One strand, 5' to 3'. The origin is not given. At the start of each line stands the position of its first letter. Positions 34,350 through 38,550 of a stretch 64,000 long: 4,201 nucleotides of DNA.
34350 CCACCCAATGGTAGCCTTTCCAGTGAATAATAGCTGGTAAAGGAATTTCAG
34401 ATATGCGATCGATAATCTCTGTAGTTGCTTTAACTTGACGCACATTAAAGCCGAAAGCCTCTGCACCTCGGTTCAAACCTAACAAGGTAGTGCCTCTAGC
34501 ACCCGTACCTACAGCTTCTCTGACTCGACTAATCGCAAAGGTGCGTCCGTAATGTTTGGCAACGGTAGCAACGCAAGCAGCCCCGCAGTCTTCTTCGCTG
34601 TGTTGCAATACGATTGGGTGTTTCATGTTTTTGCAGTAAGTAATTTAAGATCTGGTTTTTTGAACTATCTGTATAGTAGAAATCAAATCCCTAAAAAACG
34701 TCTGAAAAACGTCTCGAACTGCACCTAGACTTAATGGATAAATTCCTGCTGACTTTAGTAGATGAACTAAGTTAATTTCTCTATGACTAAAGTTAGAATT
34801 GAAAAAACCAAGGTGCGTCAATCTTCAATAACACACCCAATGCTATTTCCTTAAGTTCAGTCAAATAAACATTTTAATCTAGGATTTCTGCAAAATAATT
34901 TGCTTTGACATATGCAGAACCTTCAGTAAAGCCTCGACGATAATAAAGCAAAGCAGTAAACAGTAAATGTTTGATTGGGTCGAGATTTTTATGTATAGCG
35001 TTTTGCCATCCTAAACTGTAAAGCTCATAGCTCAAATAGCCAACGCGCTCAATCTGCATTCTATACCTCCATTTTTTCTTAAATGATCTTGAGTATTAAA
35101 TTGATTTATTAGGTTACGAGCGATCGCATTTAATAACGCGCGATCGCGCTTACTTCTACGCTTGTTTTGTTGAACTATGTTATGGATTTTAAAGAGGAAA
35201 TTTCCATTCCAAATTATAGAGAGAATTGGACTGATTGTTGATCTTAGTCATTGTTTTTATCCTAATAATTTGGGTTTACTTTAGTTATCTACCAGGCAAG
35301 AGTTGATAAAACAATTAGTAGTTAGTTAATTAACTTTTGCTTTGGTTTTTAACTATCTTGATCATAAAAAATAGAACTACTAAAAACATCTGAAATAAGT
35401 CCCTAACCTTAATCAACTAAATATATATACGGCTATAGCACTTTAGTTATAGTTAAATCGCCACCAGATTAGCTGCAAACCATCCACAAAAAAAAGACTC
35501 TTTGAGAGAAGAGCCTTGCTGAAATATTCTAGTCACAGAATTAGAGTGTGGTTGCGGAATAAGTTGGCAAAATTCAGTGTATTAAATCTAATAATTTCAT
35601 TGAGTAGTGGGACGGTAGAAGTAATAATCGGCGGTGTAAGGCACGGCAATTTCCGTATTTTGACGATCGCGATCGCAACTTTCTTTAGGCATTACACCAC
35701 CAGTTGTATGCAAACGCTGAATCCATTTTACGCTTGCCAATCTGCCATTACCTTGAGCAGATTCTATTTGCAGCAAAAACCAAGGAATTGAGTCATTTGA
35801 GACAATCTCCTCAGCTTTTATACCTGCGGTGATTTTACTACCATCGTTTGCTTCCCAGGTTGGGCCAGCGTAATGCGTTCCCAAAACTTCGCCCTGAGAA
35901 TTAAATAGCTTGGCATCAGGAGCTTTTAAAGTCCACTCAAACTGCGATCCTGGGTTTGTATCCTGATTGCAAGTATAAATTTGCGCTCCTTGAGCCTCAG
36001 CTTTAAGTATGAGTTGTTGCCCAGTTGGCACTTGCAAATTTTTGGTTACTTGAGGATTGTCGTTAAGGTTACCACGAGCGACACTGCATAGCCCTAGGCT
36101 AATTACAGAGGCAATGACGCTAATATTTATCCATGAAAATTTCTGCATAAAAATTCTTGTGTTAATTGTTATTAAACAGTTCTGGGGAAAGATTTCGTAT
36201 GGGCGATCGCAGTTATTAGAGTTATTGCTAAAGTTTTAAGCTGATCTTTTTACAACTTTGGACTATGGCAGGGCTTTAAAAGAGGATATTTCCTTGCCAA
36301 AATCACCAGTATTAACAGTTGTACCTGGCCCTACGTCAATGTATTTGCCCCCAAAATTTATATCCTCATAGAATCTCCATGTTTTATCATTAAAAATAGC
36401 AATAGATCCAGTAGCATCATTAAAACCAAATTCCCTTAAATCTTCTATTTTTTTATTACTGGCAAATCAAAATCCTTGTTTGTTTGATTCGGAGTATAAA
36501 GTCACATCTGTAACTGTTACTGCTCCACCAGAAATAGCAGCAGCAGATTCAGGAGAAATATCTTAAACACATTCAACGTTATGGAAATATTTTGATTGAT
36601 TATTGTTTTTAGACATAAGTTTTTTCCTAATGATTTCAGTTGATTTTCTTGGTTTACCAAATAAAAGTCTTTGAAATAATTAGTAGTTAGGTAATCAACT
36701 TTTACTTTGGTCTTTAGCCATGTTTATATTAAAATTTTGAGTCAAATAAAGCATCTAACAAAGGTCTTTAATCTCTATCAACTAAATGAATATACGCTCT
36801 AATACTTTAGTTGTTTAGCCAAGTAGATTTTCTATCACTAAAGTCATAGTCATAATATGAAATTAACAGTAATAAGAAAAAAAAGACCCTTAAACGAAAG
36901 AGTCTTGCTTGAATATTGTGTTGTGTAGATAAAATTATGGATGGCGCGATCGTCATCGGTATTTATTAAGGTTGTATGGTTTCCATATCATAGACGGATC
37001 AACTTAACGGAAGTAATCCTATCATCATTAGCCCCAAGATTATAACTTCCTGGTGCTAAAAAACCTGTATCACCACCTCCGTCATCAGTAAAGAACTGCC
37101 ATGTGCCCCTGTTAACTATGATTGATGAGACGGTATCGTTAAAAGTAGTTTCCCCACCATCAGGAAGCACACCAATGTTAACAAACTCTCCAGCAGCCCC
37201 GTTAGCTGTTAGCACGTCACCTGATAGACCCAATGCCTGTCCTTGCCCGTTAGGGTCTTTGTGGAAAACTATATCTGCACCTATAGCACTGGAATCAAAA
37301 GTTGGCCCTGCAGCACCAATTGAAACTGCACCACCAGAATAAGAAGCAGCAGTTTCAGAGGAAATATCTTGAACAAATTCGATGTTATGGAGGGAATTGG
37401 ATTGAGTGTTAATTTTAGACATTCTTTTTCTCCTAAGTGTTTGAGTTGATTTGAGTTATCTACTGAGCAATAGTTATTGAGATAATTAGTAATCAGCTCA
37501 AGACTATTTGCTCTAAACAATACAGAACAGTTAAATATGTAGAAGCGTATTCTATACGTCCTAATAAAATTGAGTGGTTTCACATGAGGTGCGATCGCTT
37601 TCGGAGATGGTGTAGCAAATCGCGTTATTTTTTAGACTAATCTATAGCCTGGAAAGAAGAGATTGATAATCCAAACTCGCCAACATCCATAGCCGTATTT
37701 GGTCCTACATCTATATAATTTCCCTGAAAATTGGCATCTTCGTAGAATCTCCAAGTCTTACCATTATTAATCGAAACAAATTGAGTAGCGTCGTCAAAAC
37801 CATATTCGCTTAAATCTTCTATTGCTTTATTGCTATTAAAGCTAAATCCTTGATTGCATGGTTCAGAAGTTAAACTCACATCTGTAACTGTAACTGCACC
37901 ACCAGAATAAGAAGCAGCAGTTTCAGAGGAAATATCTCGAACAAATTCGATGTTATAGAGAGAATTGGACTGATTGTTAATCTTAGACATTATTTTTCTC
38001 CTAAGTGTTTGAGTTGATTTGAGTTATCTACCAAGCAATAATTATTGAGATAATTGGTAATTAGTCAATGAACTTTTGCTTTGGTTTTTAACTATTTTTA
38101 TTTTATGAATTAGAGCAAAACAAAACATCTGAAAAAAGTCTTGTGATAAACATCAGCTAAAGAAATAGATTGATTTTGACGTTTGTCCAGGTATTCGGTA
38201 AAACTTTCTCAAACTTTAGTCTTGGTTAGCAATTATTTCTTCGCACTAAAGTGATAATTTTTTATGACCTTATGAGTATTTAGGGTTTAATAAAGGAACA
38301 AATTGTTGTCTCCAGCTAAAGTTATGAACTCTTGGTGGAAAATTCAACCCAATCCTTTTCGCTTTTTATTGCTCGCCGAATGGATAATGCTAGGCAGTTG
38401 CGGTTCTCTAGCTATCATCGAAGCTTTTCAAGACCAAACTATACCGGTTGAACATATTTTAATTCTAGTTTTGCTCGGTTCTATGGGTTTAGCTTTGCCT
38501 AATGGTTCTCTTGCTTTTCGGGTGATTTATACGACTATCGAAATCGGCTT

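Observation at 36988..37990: Near-identical 31-aa leaders ending in Gly-Gly fused to completely different cores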

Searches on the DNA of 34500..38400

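Call 69: search_rna_families(source=window, start=34500, end=38400, threshold=evalue, max_evalue=1)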
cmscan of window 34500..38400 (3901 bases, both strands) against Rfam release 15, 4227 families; matches with E-value up to 1: 0.
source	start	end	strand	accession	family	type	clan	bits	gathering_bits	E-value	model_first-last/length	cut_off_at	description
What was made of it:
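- Tried and rejected: Rfam found nothing in 34500..38400 at E<=1 (call 69).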

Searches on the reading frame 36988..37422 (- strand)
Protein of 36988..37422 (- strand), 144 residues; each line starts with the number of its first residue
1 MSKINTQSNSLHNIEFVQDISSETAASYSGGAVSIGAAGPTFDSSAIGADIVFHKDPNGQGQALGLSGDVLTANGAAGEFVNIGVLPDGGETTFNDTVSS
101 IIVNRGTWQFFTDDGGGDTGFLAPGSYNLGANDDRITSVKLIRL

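Call 5: search_protein_families(library=pfam, proteins=[window:36988-37422:-], max_evalue=1)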
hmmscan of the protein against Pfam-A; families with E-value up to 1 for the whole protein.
window:36988-37422:- (144 aa): 2 families
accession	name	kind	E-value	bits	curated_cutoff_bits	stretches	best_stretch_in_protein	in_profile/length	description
PF00030.24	Crystall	-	5.7e-05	23.6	25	1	87-142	22-82/82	Beta/Gamma crystallin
PF03995.18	Inhibitor_I36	-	0.069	13.5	21.1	1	55-117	17-63/69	Peptidase inhibitor family I36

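Call 31: search_protein_families(library=ncbifam, proteins=[window:36988-37422:-], max_evalue=1)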
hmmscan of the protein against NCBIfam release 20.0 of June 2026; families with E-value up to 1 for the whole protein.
window:36988-37422:- (144 aa): 1 family
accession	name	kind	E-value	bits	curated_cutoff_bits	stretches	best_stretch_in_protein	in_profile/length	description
NF010546.0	PRK13936.1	equivalog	0.075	12.8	276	1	18-83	59-127/197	phosphoheptose isomerase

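Call 37: find_homologous_proteins(query=window:36988-37422:-)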
Query window:36988-37422:- (144 aa): 34 proteins with E <= 0.001 among 69 candidates.
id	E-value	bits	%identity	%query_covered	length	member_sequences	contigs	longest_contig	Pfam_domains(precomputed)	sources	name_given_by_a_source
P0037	1.7e-86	305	100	100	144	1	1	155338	-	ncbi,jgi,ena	ncbi:MAG TPA: hypothetical protein V6C71_15885 [Coleofasciculaceae cyanobacterium]|jgi:hypothetical 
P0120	4.8e-72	258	84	99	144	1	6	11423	-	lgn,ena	-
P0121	1.1e-69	251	85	99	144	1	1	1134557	-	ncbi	-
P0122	1.2e-69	250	85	99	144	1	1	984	-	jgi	jgi:hypothetical protein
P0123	4.1e-69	249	83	100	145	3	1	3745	PF00030.25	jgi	jgi:hypothetical protein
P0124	3.6e-67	242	80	99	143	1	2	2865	-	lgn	-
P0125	3.8e-67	242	88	89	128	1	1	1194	-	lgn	-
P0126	6.0e-66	239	81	99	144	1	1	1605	-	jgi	jgi:hypothetical protein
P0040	2.7e-65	236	76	100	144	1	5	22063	PF00030.25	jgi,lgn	jgi:hypothetical protein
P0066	4.2e-45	171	62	98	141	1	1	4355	-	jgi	jgi:hypothetical protein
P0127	6.3e-41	157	61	99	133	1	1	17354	PF00030.25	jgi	jgi:Beta/Gamma crystallin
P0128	4.3e-39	152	63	100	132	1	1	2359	-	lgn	-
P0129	5.3e-39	151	62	99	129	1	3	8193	PF00030.25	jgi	jgi:hypothetical protein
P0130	2.2e-38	149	60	99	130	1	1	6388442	-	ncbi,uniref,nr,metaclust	ncbi:beta/gamma crystallin-related protein [Pleurocapsa sp. PCC 7319]|uniref:beta/gamma crystallin-r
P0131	4.4e-37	145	60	99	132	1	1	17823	PF00030.25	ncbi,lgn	-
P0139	1.2e-21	95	43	97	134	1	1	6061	PF00030.25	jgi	jgi:hypothetical protein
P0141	9.4e-14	69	51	62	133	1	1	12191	PF00030.25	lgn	-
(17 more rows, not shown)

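Call 43: find_encoding_contigs(protein=P0141, flank=6000, max_places=2)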
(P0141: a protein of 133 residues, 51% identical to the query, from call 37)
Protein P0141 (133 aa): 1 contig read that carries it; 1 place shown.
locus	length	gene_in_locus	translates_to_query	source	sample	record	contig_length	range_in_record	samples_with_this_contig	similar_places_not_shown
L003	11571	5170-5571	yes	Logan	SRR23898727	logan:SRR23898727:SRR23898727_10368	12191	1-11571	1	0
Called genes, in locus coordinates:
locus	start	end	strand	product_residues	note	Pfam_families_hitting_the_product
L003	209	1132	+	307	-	PF00589:Phage_integrase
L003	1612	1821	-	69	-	-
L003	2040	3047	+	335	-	PF00589:Phage_integrase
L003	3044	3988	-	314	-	PF00589:Phage_integrase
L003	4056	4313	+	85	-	-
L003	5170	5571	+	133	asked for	PF00030:Crystall (weak)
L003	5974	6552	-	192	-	-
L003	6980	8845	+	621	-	PF07705:CARDB, PF01569:PAP2 (weak), PF22778:VCPO_2nd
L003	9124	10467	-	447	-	PF27301:Alr2735_N, PF27288:Alr2735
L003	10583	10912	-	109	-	-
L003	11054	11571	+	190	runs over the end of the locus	PF13443:HTH_26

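Call 44: find_encoding_contigs(protein=P0130, flank=10000, max_places=2)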
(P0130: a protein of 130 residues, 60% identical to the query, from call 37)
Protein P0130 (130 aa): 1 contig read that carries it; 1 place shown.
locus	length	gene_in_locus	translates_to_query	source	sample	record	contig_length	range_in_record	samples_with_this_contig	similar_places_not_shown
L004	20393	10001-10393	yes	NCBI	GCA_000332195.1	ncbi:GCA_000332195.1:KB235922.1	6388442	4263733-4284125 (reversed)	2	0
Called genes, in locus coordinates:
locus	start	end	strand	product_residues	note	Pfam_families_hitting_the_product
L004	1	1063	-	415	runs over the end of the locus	PF07730:HisKA_3, PF13581:HATPase_c_2 (weak), PF02518:HATPase_c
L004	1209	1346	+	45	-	-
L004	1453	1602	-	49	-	-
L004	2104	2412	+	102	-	-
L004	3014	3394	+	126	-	PF03995:Inhibitor_I36 (weak)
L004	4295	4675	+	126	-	PF03995:Inhibitor_I36 (weak)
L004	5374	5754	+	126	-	PF03995:Inhibitor_I36 (weak)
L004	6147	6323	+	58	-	PF01476:LysM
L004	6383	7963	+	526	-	PF00501:AMP-binding, PF13193:AMP-binding_C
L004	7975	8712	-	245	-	PF01209:Ubie_methyltran (weak), PF13489:Methyltransf_23, PF05175:MTS (weak), PF13847:Methyltransf_31, PF08241:Methyltransf_11, PF08242:Methyltransf_12, PF13649:Methyltransf_25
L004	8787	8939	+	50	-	-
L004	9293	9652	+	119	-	PF00030:Crystall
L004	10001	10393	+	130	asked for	-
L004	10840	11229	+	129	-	-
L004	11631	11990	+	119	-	PF00030:Crystall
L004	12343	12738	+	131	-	-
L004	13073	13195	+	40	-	-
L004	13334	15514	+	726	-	PF03412:Peptidase_C39, PF00664:ABC_membrane, PF00005:ABC_tran, PF02463:SMC_N (faint)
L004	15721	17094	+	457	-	PF25917:BSH_RND (faint), PF25876:HH_MFP_RND (weak), PF26002:Beta-barrel_AprE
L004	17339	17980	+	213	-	PF00072:Response_reg, PF00196:GerE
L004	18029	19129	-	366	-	-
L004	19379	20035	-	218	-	PF03130:HEAT_PBS (faint), PF13513:HEAT_EZ (faint), PF02985:HEAT (faint), PF13646:HEAT_2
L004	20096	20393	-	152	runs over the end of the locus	PF00571:CBS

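Call 49: predict_structure(alignment_id=A3)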
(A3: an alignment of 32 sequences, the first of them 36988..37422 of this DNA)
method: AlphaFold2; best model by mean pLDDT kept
length: 144 residues; sequences in the alignment: 32
mean_pLDDT: 72.6   pTM: 0.70
mean pLDDT of the five models: 72.6, 70.2, 67.0, 66.2, 63.9
residues with pLDDT >= 90: 17; 70-90: 84; 50-70: 13; < 50: 30
segments of 3 or more residues with pLDDT < 50: 1-30
pLDDT, mean of each block of 10 residues (from residue 1): 36 40 40 75 87 86 89 84 79 81 90 66 85 72 87
secondary structure, 60 per line:
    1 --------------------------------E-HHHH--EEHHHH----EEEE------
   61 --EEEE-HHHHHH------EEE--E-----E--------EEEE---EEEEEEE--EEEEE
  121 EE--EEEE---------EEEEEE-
elements in order: H35-38 H43-46 E51-54 E63-66 H68-73 E80-82 E100-103 E107-113 E116-122 E125-128 E138-143

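Call 59: fold_search(model_id=the predicted structure, library=pdb)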
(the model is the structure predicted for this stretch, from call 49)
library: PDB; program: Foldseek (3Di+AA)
matches with E <= 10: 310; with E <= 0.001: 4
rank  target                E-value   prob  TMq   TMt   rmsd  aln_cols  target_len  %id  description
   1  2bv2_A                7.9e-05  1.00  0.44  0.73   3.4        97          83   35  beta gamma crystallin from Ciona Intestinalis (released 2005-09-29)
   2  3hz2_A                5.4e-04  1.00  0.41  0.66   3.0       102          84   24  Crystal structure of a betagamma-crystallin from an Archaea (released 2009-12-01)
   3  1hdf_A                7.9e-04  1.00  0.46  0.63   3.6       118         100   19  Evolution of the eye lens beta-gamma-crystallin domain fold (released 2000-12-28)
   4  1nps                  7.9e-04  1.00  0.42  0.64   5.7       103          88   22  CRYSTAL STRUCTURE OF N-TERMINAL DOMAIN OF PROTEIN S (released 2000-02-04)
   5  6eta_A                1.3e-03  1.00  0.42  0.36   3.8        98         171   20  Crystal Structure of Human Gamma-D crystallin Mutant P23T+R36S at Room Temperature (released 2018-11-07)
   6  1blb_D                1.3e-03  1.00  0.38  0.31   6.7       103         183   24  CLOSE PACKING OF AN OLIGOMERIC EYE LENS BETA-CRYSTALLIN INDUCES LOSS OF SYMMETRY AND ORDERING OF SEQUENCE EXTENSIONS (released 1994-12-20)
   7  3hzb_B                1.4e-03  1.00  0.46  0.70   3.3        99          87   23  Crystal structure of a betagamma-crystallin domain from Flavobacterium johnsoniae (released 2009-12-01)
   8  2g98_A                1.4e-03  1.00  0.43  0.36   3.6        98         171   20  human gamma-D-crystallin (released 2006-05-02)
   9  4gr7_A                1.4e-03  1.00  0.42  0.36   3.6        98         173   20  The human W42R Gamma D-Crystallin Mutant Structure at 1.7A Resolution (released 2012-11-07)
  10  3hzb_C                1.7e-03  1.00  0.41  0.63   5.5       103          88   22  Crystal structure of a betagamma-crystallin domain from Flavobacterium johnsoniae (released 2009-12-01)
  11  6eta_B                1.9e-03  1.00  0.42  0.36   3.7       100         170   20  Crystal Structure of Human Gamma-D crystallin Mutant P23T+R36S at Room Temperature (released 2018-11-07)
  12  9lxl                  2.1e-03  1.00  0.41  0.11   5.7       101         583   17  Crystal structure of GH29 family alpha-L-fucosidase from Fusarium proliferatum LE1 (released 2025-03-19)
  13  4ni3_A                2.2e-03  1.00  0.47  0.13   3.2        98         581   15  Crystal Structure of GH29 family alpha-L-fucosidase from Fusarium graminearum in the closed form (released 2013-12-25)
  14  3hzb_D                2.2e-03  1.00  0.37  0.56   5.8       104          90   25  Crystal structure of a betagamma-crystallin domain from Flavobacterium johnsoniae (released 2009-12-01)
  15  1bd7_A                2.8e-03  1.00  0.44  0.36   3.6       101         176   24  CIRCULARLY PERMUTED BB2-CRYSTALLIN (released 1998-10-21)
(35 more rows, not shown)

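Call 75: find_encoding_contigs(protein=P0139, flank=6000, max_places=2)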
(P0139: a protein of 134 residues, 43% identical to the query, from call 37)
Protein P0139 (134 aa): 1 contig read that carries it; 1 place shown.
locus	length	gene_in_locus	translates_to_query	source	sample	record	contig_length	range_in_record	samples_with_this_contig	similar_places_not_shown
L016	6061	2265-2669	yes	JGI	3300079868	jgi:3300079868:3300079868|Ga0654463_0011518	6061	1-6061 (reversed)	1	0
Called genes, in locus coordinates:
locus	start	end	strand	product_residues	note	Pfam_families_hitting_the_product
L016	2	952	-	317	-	?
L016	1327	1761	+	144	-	PF00030:Crystall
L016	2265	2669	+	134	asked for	PF00030:Crystall (weak)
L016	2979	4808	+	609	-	PF03412:Peptidase_C39, PF00664:ABC_membrane, PF00005:ABC_tran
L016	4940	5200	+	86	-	-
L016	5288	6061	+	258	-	?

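Call 86: search_solved_structures(query=A3, max_evalue=0.01)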
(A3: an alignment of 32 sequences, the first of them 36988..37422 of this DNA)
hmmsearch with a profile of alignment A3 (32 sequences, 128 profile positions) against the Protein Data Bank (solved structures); distinct sequences matched with E-value up to 0.01: 64 (the best 60 are shown).
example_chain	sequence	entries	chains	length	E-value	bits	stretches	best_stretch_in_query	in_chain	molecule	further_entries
2bv2_A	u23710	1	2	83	2.4e-12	50.2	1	41-125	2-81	CIONA BETAGAMMA-CRYSTALLIN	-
7k7u_I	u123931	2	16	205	4.3e-10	42.9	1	37-127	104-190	Beta-crystallin B2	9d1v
1ytq_A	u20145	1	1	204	4.5e-10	42.8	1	37-127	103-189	Beta crystallin B2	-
2bb2_A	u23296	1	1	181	1.3e-09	41.3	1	37-127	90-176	BETA B2-CRYSTALLIN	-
1blb_A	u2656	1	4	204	1.5e-09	41.1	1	37-127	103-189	BETA B2-CRYSTALLIN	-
1bd7_A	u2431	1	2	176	2.5e-09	40.4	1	41-127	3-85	CIRCULARLY PERMUTED BB2-CRYSTALLIN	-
2k1w_A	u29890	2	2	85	2.6e-09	40.3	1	71-127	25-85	Beta/gama crystallin family protein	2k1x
3hz2_A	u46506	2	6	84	2.7e-09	40.3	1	71-127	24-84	Beta/gama crystallin family protein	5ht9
1oki_A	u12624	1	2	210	9.3e-09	38.5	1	76-112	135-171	BETA CRYSTALLIN B1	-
4w9a_A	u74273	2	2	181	1.3e-08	38.1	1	81-127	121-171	Gamma-crystallin B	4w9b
1amm_A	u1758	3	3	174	1.3e-08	38.1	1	81-127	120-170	GAMMA B-CRYSTALLIN | GAMMA-B CRYSTALLIN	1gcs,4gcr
1i5i_A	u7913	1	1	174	1.4e-08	38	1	81-127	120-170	(GAMMA-B) CRYSTALLIN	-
1elp_A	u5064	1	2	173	2e-08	37.4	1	77-127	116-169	GAMMA-D CRYSTALLIN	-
1a45_A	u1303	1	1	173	2.3e-08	37.3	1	80-126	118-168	GAMMAF CRYSTALLIN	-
4iau_A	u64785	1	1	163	7.2e-08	35.7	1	81-126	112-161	Beta-gamma-crystallin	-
1hdf_A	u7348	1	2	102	0.00023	24.3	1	38-125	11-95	SPHERULIN 3A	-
1nps_A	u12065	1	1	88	0.0017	21.6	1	41-127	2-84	DEVELOPMENT-SPECIFIC PROTEIN S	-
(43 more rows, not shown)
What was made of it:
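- On Beta-gamma-crystallin superfamily: The B144 family profile hits 2bv2 at E 2.4e-12 (call 86).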
